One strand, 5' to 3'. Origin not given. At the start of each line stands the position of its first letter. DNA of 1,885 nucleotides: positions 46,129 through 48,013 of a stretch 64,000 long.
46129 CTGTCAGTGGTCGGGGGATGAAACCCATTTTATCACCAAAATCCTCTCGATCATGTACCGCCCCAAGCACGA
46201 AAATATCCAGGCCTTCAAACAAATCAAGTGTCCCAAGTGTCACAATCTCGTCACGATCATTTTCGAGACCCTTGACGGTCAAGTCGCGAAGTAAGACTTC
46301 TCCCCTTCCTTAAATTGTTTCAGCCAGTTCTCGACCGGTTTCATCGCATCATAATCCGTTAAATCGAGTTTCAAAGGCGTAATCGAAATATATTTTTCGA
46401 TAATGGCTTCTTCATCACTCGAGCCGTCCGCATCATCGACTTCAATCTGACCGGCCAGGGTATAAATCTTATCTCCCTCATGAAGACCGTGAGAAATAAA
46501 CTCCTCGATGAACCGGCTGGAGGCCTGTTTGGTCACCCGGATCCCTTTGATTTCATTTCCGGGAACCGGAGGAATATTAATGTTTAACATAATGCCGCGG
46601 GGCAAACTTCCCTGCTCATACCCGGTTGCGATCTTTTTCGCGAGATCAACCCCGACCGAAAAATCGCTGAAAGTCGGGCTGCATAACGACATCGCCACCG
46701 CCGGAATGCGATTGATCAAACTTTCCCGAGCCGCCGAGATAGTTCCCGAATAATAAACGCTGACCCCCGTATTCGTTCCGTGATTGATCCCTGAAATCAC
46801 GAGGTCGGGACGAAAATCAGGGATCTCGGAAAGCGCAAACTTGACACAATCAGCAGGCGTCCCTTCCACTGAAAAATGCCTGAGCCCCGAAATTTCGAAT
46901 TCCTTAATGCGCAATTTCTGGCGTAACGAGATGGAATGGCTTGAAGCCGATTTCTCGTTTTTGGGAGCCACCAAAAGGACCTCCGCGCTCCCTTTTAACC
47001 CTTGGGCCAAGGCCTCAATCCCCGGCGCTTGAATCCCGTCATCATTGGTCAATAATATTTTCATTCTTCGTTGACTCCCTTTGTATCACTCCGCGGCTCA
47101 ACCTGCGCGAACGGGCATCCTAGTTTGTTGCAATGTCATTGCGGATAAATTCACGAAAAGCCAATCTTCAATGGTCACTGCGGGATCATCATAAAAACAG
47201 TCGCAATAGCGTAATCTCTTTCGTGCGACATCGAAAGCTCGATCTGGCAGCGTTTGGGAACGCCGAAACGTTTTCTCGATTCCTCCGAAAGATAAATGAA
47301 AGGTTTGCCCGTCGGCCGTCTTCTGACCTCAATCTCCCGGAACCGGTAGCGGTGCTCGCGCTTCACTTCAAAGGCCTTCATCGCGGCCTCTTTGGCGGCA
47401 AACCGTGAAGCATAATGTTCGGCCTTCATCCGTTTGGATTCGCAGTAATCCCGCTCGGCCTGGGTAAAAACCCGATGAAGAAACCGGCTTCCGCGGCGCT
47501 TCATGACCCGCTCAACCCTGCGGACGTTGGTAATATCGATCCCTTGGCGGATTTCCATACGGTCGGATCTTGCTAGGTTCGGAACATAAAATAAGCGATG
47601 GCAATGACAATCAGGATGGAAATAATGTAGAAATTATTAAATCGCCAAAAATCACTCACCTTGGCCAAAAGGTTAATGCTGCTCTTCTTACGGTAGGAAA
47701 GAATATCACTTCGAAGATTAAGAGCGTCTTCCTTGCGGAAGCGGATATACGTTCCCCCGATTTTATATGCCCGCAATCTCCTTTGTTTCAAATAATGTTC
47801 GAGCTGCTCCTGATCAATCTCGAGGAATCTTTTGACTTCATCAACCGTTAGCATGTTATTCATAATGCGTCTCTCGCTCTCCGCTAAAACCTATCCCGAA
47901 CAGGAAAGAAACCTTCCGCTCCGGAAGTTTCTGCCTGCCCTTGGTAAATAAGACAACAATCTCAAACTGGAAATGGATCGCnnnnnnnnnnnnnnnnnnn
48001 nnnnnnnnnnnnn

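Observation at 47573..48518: Bactofilin fused to an excisionase-type HTH, next to an HTH-TM micro-protein. The same HTH also heads a response regulator at 3120..3731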

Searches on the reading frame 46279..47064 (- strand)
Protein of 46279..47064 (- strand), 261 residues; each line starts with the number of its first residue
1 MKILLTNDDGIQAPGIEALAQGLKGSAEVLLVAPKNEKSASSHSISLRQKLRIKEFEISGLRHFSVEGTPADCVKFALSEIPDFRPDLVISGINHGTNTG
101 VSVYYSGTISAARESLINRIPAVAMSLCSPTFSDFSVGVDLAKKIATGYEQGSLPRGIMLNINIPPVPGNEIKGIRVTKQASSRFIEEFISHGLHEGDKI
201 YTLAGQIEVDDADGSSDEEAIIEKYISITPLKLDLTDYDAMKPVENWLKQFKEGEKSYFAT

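Call 53: search_protein_families(library=pfam, proteins=[window:46279-47064:-], max_evalue=0.00001)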
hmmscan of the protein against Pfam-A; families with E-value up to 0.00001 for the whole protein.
window:46279-47064:- (261 aa): 1 family
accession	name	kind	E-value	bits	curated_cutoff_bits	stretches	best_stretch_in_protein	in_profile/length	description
PF01975.23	SurE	-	4.8e-59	199.8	22.1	1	3-185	1-187/189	Survival protein SurE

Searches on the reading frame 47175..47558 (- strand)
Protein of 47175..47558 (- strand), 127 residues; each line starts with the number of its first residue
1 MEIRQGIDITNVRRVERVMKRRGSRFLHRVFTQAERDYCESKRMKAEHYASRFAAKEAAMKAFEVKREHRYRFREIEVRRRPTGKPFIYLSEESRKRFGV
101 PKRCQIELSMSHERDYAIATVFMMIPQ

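Call 53: search_protein_families(library=pfam, proteins=[window:47175-47558:-], max_evalue=0.00001)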
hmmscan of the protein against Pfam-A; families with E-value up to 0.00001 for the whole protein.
window:47175-47558:- (127 aa): 1 family
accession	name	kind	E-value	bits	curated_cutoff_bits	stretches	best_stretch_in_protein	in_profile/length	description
PF01648.25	ACPS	-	6.6e-18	65.2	25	1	6-120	3-110/111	4'-phosphopantetheinyl transferase superfamily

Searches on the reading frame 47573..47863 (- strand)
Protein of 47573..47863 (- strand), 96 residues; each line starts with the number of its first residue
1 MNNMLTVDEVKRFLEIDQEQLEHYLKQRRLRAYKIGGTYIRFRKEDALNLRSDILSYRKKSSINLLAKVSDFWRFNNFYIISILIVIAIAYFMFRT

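Call 3: search_protein_families(library=pfam, proteins=[window:47573-47863:-], max_evalue=1)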
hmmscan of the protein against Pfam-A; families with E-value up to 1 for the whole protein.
window:47573-47863:- (96 aa): 2 families
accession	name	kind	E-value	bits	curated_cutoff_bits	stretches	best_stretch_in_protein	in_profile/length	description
PF12728.13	HTH_17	-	1.8e-06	28.6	27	1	4-46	1-42/51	Helix-turn-helix domain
PF13411.12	MerR_1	-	0.037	14.6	21.6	1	6-51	2-47/69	MerR HTH family regulatory protein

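Call 4: search_protein_families(library=ncbifam, proteins=[window:47573-47863:-], max_evalue=1)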
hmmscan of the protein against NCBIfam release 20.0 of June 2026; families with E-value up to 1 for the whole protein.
window:47573-47863:- (96 aa): 3 families
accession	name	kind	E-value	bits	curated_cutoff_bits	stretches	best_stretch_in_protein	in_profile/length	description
NF047737.1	antiphage_MADS1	equivalog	5.9e-05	23.2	80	1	3-46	2-44/49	methylation-associated defense system helix-turn-helix domain-containing protein MAD1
TIGR01764.1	excise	domain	7e-05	23.1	28.8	1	5-46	2-42/49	excisionase family DNA-binding protein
TIGR02954.1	Sig70_famx3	hypoth_equivalog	0.0085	15.8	188.5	1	6-91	3-82/170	RNA polymerase sigma-70 factor, TIGR02954 family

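Call 14: find_homologous_proteins(query=window:47573-47863:-)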
Query window:47573-47863:- (96 aa): 407 proteins with E <= 0.001 among 410 candidates; the best 120 are listed.
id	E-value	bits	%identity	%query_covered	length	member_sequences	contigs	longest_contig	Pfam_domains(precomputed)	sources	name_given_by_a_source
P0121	1.7e-54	199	100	100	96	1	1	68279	PF12728.14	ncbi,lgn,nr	ncbi:MAG: helix-turn-helix domain-containing protein [Candidatus Omnitrophica bacterium]|nr:helix-tu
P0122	5.9e-36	140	70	100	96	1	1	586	PF12728.14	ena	-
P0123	3.1e-34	135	68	99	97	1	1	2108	PF12728.14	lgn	-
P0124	1.1e-32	130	65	82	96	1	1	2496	PF12728.14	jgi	jgi:hypothetical protein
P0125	2.6e-32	128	64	100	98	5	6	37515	PF12728.14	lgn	-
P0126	5.0e-32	128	66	85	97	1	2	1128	PF12728.14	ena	-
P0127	5.0e-32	128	63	85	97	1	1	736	PF12728.14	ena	-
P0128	7.9e-32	127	62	99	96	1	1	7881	PF12728.14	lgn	-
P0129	8.3e-32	127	66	95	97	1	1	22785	PF12728.14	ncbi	-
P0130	8.4e-32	127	62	99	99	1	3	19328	PF12728.14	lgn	-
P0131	9.2e-32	127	59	97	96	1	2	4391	PF12728.14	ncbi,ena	-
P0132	9.5e-32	127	63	100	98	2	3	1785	PF12728.14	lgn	-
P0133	1.3e-31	126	63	100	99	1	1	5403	PF12728.14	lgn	-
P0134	1.6e-31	126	66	82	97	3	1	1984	PF12728.14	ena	-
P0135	1.6e-31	126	62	99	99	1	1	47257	PF12728.14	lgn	-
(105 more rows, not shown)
